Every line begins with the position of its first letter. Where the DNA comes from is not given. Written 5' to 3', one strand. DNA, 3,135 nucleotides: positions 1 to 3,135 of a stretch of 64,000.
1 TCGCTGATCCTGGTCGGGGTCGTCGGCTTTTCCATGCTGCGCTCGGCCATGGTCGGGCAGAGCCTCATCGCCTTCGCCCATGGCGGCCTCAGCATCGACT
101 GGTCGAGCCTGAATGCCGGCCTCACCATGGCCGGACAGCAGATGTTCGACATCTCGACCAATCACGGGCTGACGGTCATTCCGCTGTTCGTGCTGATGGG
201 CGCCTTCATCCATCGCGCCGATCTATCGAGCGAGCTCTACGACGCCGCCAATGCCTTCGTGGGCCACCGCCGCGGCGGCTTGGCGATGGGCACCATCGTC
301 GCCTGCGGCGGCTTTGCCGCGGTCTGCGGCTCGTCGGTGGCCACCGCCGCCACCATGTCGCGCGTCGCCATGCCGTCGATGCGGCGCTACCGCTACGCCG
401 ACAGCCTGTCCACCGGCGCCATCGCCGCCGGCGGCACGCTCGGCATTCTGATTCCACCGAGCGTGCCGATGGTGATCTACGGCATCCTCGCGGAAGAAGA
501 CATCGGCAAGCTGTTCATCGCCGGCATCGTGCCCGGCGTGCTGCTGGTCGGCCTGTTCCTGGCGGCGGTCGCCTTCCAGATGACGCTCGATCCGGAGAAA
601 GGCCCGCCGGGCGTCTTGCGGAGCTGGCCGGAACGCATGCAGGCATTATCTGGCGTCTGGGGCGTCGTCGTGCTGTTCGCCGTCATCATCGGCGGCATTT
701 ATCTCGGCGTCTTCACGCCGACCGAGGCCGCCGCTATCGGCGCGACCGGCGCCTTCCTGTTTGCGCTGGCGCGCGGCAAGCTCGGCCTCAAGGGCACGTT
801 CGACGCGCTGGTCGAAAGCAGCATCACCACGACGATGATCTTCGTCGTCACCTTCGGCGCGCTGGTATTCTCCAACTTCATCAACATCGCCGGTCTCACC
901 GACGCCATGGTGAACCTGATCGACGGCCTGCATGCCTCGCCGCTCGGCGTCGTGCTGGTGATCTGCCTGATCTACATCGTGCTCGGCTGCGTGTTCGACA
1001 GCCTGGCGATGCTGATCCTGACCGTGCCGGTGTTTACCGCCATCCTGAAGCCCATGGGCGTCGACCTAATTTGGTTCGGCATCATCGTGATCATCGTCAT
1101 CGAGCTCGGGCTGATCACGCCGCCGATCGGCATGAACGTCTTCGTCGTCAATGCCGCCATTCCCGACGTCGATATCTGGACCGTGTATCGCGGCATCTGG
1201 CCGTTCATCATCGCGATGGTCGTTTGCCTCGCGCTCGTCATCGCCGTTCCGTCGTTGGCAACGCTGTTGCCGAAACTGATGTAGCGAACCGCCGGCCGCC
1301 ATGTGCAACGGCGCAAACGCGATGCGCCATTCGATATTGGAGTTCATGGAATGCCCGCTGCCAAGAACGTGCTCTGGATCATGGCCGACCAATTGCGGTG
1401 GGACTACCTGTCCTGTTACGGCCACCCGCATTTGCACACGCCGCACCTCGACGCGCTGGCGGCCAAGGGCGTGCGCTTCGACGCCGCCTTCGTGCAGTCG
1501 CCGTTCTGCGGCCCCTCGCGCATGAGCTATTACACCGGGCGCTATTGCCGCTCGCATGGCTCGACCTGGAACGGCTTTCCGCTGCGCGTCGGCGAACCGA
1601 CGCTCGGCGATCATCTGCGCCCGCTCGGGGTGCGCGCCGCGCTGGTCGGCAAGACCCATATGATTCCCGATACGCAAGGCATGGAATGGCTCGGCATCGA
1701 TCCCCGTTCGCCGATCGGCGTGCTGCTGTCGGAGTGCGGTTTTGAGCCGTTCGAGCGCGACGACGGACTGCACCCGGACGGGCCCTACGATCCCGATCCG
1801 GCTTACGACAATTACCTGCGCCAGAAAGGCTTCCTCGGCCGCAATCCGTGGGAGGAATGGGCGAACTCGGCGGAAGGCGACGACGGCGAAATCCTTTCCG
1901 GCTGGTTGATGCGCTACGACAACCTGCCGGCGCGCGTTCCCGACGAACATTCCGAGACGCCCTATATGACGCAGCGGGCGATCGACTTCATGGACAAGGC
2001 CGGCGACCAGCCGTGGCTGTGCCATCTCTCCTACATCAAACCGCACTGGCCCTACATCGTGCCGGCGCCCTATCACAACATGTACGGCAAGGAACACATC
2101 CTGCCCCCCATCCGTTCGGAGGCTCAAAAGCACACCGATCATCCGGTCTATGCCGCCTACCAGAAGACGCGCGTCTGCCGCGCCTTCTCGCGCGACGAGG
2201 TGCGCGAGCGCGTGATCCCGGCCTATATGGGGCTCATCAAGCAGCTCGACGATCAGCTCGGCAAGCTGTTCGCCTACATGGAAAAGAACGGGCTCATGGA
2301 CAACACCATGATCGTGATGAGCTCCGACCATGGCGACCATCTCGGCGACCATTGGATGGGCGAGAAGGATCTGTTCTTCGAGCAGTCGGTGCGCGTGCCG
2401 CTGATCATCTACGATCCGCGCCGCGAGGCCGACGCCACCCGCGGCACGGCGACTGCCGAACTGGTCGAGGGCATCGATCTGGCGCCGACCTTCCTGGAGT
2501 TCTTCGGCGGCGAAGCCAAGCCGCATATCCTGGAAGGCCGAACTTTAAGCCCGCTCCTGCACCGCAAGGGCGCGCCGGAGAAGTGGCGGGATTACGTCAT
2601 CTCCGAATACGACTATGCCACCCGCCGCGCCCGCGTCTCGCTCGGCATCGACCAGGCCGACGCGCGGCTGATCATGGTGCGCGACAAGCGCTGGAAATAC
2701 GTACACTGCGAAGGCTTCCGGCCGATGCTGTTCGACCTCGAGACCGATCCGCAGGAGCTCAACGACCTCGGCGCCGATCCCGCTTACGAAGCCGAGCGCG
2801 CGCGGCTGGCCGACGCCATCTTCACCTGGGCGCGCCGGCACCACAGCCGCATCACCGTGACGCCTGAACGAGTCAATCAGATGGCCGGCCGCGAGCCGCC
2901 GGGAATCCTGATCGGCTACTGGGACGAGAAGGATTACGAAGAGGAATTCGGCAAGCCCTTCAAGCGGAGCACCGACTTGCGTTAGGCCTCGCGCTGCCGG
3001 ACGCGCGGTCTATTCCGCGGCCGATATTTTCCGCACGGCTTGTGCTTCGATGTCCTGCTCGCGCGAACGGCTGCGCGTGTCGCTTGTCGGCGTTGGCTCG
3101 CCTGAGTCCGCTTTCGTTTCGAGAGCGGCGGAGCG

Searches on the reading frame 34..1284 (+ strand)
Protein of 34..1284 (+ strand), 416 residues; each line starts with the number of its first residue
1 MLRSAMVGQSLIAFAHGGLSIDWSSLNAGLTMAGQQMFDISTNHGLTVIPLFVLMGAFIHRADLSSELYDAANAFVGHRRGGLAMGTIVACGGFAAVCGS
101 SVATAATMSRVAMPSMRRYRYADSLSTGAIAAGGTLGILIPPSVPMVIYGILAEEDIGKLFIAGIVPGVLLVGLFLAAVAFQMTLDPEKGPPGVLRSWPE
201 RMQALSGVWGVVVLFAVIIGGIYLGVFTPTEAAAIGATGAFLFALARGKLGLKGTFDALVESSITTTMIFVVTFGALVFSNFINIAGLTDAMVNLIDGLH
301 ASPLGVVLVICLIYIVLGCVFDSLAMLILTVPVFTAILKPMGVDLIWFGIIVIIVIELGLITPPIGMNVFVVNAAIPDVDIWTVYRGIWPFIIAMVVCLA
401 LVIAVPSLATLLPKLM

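Call 16: search_protein_families(library=pfam, proteins=[window:34-1284:+], max_evalue=0.00001)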
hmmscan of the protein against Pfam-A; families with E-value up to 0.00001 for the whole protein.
window:34-1284:+ (416 aa): 1 family
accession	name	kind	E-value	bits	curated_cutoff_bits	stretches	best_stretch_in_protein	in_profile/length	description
PF06808.19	DctM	-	3.2e-90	303.3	23.8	1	29-407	35-412/413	Tripartite ATP-independent periplasmic transporter, DctM component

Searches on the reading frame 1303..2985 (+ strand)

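Call 16: search_protein_families(library=pfam, proteins=[window:1303-2985:+], max_evalue=0.00001)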
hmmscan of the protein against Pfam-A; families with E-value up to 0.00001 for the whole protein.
window:1303-2985:+ (560 aa): 4 families
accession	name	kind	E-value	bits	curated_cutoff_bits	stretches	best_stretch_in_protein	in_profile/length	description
PF00884.28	Sulfatase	-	6.3e-47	160.8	25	1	21-402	1-300/301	Sulfatase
PF16347.10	SGSH_C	-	3.8e-17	63.3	29.3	1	348-505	1-147/154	N-sulphoglucosamine sulphohydrolase, C-terminal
PF01663.27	Phosphodiest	-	1.6e-14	54.7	23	1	23-92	1-67/342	Type I phosphodiesterase / nucleotide pyrophosphatase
PF02995.22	DUF229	-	9.2e-06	25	25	0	308-352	306-350/496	Protein of unknown function (DUF229)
